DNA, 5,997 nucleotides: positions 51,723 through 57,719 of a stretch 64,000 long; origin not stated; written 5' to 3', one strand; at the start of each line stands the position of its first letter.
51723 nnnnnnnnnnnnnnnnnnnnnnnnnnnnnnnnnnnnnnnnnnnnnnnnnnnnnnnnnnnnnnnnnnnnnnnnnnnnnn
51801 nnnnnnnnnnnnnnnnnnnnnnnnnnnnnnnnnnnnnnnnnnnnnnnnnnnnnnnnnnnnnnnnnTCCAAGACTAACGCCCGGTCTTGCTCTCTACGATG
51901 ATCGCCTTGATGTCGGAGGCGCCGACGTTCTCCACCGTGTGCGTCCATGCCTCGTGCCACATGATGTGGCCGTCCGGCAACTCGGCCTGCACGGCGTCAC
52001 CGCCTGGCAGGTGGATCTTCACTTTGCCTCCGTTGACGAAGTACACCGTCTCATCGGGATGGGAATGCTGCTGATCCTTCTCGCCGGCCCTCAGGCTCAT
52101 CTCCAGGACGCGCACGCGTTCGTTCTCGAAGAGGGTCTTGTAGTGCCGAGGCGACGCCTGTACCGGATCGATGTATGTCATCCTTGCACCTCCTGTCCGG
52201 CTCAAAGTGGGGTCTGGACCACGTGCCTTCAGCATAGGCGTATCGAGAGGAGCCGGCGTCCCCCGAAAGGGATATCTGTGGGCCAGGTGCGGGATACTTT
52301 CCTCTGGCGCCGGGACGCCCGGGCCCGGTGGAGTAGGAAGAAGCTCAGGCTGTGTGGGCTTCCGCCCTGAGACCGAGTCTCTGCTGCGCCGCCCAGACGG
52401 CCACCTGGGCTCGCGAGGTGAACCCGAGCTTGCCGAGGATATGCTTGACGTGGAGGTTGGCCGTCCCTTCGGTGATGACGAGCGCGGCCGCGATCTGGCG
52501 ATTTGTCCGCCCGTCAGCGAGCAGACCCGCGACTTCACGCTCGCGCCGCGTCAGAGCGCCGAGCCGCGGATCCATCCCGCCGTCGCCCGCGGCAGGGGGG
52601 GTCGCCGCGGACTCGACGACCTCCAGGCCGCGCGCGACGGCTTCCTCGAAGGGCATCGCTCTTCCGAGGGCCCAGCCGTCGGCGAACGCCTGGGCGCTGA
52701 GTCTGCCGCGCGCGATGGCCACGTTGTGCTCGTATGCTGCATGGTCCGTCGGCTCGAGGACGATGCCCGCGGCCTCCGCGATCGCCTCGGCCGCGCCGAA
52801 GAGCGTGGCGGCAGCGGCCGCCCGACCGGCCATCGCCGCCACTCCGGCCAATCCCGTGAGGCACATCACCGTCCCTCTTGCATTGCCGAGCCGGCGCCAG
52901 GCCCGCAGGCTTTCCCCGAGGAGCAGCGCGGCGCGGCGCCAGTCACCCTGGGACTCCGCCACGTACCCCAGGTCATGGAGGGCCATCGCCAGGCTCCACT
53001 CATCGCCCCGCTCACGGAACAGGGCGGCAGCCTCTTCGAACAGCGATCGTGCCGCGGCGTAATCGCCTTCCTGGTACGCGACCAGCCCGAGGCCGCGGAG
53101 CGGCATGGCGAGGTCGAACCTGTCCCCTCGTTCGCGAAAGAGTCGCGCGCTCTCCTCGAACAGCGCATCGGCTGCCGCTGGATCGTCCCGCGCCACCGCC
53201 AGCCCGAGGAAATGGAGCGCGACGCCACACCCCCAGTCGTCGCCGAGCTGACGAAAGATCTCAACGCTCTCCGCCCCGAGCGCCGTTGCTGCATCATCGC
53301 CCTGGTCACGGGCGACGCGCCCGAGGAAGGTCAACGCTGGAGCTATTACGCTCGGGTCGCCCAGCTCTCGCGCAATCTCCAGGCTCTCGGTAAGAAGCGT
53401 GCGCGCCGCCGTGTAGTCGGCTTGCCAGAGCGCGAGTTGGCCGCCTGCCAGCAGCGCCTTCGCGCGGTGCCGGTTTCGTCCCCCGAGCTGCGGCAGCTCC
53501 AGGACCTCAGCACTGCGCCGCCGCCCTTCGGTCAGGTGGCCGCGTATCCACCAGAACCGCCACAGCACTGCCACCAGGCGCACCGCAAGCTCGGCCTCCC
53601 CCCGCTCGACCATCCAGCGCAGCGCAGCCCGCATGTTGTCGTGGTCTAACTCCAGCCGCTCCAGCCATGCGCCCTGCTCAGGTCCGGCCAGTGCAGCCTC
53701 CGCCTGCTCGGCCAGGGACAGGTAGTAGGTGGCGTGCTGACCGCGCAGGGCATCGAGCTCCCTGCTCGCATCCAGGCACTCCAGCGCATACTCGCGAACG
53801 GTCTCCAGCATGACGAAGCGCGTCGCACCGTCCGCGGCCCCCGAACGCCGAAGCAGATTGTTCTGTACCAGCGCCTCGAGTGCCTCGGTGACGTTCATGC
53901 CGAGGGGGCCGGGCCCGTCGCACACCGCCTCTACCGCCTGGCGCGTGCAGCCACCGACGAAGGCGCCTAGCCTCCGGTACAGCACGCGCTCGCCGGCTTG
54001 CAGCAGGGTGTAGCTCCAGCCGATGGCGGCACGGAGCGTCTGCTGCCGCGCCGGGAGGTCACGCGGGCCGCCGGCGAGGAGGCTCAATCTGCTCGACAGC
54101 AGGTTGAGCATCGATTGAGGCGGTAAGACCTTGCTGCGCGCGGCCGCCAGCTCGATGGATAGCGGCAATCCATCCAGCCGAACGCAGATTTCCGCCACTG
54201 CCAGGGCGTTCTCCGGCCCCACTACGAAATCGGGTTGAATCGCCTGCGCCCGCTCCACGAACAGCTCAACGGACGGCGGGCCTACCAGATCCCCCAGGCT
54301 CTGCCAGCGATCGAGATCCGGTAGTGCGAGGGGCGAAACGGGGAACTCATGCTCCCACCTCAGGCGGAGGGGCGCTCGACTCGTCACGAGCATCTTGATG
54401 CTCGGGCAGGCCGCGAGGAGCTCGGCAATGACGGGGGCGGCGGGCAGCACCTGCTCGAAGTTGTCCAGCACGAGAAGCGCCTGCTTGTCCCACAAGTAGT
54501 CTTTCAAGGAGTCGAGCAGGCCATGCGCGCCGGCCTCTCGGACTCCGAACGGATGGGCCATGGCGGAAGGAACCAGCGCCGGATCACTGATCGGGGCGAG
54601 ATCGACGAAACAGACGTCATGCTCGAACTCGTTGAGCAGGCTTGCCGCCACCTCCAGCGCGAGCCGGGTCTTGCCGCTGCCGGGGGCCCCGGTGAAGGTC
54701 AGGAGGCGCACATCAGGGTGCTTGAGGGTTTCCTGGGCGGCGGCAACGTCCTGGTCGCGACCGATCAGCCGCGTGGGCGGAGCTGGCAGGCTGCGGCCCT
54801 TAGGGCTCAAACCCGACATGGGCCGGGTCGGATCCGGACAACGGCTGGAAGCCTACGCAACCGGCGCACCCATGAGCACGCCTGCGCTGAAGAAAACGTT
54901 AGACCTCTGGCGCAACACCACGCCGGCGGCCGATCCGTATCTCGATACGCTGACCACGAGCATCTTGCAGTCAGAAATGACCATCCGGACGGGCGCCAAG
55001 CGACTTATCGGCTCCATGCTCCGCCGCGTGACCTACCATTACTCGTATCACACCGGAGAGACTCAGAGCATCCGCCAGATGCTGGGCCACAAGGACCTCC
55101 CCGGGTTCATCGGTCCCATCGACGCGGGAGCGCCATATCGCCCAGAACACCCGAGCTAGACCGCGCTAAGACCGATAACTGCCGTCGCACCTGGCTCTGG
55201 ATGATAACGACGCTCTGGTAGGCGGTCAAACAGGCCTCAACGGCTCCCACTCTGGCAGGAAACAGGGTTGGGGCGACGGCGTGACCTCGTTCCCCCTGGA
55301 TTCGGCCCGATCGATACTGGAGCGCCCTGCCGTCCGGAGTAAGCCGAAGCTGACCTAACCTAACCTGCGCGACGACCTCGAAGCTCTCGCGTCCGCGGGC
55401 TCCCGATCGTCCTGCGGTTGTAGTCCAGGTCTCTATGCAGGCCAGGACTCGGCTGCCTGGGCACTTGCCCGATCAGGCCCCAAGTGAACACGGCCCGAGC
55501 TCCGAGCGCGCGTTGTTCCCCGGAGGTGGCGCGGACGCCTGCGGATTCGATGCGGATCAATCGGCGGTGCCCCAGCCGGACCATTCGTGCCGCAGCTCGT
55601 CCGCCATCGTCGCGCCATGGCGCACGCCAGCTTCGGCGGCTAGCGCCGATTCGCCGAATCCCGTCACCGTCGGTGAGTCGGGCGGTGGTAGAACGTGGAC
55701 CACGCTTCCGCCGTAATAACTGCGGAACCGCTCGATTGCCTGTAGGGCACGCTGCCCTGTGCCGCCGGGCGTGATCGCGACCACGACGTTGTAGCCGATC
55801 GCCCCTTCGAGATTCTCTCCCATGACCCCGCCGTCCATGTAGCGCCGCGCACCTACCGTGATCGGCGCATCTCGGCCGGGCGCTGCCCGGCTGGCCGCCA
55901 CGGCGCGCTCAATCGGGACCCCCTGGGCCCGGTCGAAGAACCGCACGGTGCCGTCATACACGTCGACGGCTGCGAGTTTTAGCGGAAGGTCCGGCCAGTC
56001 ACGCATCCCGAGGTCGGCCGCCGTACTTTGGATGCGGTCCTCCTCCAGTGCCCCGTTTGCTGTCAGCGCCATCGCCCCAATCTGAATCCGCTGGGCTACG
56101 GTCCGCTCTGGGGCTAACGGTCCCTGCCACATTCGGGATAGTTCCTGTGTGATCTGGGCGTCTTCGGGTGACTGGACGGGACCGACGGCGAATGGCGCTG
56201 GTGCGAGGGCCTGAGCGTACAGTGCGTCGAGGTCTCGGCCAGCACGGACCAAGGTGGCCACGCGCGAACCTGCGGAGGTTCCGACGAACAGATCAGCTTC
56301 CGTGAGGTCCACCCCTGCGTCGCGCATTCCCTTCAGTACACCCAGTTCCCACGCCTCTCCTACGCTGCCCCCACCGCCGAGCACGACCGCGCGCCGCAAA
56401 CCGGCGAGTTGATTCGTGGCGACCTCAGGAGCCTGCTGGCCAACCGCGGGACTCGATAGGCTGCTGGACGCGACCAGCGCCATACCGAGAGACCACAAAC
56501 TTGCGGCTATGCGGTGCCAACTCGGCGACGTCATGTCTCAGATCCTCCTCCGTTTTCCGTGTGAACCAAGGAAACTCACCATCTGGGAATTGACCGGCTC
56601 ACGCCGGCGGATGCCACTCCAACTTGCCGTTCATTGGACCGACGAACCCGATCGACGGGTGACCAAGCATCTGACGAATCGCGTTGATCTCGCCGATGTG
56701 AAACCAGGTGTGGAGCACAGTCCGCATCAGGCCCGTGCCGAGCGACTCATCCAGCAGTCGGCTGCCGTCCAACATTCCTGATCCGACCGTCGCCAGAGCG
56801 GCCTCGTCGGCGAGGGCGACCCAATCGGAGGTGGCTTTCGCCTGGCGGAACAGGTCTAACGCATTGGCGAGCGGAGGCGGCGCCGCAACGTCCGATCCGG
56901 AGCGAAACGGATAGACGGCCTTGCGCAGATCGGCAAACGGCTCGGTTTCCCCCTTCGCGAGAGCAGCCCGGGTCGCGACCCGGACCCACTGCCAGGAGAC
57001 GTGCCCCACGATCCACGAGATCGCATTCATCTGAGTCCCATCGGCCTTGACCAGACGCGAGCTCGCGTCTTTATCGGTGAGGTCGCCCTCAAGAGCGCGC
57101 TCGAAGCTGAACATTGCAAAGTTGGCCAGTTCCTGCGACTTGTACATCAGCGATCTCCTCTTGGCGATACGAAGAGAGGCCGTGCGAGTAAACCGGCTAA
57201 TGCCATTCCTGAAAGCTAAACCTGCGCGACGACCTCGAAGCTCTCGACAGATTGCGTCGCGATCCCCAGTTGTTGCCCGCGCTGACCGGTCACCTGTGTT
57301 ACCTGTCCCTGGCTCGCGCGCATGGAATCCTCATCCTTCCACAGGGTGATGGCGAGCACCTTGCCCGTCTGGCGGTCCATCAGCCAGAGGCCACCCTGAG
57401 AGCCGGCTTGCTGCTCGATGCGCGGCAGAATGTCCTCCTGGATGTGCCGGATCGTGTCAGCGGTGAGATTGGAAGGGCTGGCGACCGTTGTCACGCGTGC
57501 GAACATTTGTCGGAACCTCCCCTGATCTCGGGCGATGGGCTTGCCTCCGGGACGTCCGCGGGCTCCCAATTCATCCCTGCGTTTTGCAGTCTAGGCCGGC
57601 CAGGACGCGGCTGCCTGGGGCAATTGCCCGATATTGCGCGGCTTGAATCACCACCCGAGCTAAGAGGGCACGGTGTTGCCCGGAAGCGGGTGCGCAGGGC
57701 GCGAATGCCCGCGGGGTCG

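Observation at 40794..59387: A private operator-promoter module (GGGCA-N2-TGCCC palindrome plus sigma70-like -35/-10) occurs nine times within 19 kb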

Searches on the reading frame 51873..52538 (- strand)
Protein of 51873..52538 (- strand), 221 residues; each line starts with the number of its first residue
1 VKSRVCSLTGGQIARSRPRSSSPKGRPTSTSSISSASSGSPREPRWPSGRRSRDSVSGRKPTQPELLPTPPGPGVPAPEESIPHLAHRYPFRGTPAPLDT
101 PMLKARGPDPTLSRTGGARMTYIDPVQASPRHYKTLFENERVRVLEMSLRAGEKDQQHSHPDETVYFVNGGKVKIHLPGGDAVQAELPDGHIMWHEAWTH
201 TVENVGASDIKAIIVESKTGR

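Call 8: search_protein_families(library=pfam, proteins=[window:51873-52538:-], max_evalue=0.01)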
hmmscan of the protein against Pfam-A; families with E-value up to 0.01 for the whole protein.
window:51873-52538:- (221 aa): 1 family
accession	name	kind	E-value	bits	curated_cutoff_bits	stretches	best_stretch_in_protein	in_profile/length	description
PF07883.17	Cupin_2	-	0.00033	20.7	27.2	1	146-215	2-69/70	Cupin domain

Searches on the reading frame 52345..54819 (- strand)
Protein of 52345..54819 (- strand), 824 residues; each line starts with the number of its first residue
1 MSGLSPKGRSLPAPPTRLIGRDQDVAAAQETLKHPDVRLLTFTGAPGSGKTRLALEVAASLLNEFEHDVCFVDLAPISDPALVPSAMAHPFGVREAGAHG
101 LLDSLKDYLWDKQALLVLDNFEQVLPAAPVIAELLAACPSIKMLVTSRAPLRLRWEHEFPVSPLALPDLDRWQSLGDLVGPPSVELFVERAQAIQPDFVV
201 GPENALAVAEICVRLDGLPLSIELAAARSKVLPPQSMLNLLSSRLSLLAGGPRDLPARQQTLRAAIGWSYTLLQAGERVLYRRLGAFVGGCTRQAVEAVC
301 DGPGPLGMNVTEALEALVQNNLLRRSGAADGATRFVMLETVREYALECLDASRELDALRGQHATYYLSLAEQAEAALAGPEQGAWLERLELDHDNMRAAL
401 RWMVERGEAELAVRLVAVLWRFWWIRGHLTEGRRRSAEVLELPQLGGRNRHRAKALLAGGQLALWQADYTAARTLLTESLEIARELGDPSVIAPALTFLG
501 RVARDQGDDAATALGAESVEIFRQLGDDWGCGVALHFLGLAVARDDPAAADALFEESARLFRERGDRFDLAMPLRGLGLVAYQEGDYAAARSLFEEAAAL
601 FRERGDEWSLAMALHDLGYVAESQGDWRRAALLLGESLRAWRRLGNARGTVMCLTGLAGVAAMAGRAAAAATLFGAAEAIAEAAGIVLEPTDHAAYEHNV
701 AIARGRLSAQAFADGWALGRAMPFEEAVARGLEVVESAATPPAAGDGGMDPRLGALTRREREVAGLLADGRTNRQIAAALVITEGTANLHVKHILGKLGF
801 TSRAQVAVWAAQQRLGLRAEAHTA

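Call 8: search_protein_families(library=pfam, proteins=[window:52345-54819:-], max_evalue=0.01)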
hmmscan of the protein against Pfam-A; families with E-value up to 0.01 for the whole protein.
window:52345-54819:- (824 aa): 9 families
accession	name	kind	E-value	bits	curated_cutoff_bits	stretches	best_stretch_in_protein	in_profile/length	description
PF13424.12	TPR_12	-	2.9e-21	75.9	30.1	4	570-642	2-76/77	Tetratricopeptide repeat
PF00196.25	GerE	-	2.4e-15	56.3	23.5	1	756-810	3-57/57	Bacterial regulatory proteins, luxR family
PF17874.7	TPR_MalT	-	2.8e-07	30.6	45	1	533-688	41-198/336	MalT-like TPR region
PF13401.12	AAA_22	-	2.5e-06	28.3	27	1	39-134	7-104/130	AAA domain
PF00931.28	NB-ARC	-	0.00099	18.9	23.5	1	22-148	2-136/248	NB-ARC domain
PF07719.23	TPR_2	-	0.0015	18.9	27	1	574-602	4-32/34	Tetratricopeptide repeat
PF13374.12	TPR_10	-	0.0019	18.6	27.5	0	610-644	1-35/42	Tetratricopeptide repeat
PF13191.12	AAA_16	-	0.0022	19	32.6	1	17-64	1-51/167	AAA ATPase domain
PF12862.13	ANAPC5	-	0.0071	16.8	23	0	577-615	44-82/91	Anaphase-promoting complex subunit 5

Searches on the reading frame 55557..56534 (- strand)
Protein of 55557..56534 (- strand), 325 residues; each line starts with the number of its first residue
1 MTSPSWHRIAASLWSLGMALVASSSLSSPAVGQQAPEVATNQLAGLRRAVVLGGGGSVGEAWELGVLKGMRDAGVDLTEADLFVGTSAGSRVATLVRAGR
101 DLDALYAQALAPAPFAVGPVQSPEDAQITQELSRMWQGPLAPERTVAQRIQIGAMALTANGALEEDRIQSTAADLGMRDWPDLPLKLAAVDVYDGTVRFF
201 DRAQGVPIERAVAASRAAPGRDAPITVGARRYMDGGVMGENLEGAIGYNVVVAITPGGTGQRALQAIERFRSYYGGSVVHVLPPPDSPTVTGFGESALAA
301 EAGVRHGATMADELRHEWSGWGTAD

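Call 8: search_protein_families(library=pfam, proteins=[window:55557-56534:-], max_evalue=0.01)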
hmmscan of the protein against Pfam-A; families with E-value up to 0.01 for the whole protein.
window:55557-56534:- (325 aa): 1 family
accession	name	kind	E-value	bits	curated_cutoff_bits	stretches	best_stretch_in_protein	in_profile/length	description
PF01734.28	Patatin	-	2.2e-16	61.1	27.7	1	50-238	1-182/191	Patatin-like phospholipase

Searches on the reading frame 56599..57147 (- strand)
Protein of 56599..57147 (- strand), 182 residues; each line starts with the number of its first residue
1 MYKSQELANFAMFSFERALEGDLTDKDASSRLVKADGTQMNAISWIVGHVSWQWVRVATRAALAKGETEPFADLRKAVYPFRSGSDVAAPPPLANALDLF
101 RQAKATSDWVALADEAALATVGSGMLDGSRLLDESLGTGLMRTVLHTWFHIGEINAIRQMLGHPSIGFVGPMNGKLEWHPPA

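Call 8: search_protein_families(library=pfam, proteins=[window:56599-57147:-], max_evalue=0.01)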
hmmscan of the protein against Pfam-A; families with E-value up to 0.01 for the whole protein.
window:56599-57147:- (182 aa): 1 family
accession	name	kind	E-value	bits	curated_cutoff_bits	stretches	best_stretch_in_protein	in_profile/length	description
PF12867.12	DinB_2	-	0.00024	22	24.8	1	40-154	29-128/128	DinB superfamily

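Call 58: search_protein_families(library=ncbifam, proteins=[window:56599-57147:-], max_evalue=0.01)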
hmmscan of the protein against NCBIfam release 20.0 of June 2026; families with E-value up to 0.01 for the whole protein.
window:56599-57147:- (182 aa): 0 families

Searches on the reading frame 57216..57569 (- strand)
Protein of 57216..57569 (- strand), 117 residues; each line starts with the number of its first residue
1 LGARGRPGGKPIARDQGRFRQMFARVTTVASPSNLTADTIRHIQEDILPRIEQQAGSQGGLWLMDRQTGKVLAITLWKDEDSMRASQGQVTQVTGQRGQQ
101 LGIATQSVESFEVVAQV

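Call 9: search_protein_families(library=pfam, proteins=[window:57216-57569:-], max_evalue=0.01)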
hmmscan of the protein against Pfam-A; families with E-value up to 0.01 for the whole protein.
window:57216-57569:- (117 aa): 0 families

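Call 58: search_protein_families(library=ncbifam, proteins=[window:57216-57506:-], max_evalue=0.01)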
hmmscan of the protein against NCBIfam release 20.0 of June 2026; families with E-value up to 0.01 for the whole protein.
window:57216-57506:- (96 aa): 0 families

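Call 65: search_protein_families(library=pfam, proteins=[window:57216-57506:-], max_evalue=1)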
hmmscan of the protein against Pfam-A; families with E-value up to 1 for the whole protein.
window:57216-57506:- (96 aa): 1 family
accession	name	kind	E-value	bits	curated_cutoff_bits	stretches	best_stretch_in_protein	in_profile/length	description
PF08803.17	ydhR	-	0.011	16.1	27.1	1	20-94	17-87/96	Putative mono-oxygenase ydhR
